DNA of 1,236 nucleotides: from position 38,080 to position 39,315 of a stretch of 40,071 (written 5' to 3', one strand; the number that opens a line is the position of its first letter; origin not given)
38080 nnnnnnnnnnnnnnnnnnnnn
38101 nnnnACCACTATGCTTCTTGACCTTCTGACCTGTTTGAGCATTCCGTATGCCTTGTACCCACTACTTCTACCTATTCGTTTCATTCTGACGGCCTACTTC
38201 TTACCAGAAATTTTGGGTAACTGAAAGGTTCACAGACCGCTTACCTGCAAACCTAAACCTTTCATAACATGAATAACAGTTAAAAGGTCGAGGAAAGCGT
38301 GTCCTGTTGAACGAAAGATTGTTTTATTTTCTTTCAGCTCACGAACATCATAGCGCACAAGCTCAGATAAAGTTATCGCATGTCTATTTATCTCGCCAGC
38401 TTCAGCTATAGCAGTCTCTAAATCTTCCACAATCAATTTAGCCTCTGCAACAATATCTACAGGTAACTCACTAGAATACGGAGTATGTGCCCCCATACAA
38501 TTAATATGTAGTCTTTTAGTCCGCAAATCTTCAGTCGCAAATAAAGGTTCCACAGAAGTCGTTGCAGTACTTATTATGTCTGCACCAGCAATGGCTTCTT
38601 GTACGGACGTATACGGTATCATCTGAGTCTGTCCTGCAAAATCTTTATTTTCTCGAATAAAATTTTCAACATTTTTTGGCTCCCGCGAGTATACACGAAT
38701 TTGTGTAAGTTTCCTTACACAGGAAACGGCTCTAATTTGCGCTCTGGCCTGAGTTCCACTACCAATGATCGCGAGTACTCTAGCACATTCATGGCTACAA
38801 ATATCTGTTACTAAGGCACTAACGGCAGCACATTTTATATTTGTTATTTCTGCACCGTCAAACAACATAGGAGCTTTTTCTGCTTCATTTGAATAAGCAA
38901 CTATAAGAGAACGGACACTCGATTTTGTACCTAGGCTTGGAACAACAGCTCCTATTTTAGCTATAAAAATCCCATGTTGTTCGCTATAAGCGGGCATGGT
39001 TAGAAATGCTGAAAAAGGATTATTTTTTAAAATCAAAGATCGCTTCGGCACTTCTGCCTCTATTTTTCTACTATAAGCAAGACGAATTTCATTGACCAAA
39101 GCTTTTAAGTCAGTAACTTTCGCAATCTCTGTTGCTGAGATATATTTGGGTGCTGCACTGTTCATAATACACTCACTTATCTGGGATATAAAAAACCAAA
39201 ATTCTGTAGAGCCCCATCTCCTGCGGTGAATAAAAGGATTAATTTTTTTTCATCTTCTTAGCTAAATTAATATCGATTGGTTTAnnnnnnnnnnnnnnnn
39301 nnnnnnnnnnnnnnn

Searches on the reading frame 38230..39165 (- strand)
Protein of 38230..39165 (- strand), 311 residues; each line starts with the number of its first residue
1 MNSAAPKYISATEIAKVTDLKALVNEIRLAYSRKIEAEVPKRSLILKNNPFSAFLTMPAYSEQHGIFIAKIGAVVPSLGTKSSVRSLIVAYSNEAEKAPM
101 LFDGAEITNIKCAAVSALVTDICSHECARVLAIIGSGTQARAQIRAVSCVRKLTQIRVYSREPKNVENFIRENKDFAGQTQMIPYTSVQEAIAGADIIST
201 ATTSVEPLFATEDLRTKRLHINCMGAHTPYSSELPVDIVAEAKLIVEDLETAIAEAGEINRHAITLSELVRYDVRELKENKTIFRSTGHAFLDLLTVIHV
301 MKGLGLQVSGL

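Call 58: search_protein_families(library=pfam, proteins=[window:38230-39165:-], max_evalue=0.001)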
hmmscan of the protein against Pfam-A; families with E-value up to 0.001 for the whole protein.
window:38230-39165:- (311 aa): 2 families
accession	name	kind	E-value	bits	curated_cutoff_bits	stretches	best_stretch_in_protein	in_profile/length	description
PF02423.21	OCD_Mu_crystall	-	1.5e-34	119.9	24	1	11-297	8-303/314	Ornithine cyclodeaminase/mu-crystallin family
PF01488.26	Shikimate_DH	-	4.2e-06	27.3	24.3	1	128-215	13-96/138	Shikimate / quinate 5-dehydrogenase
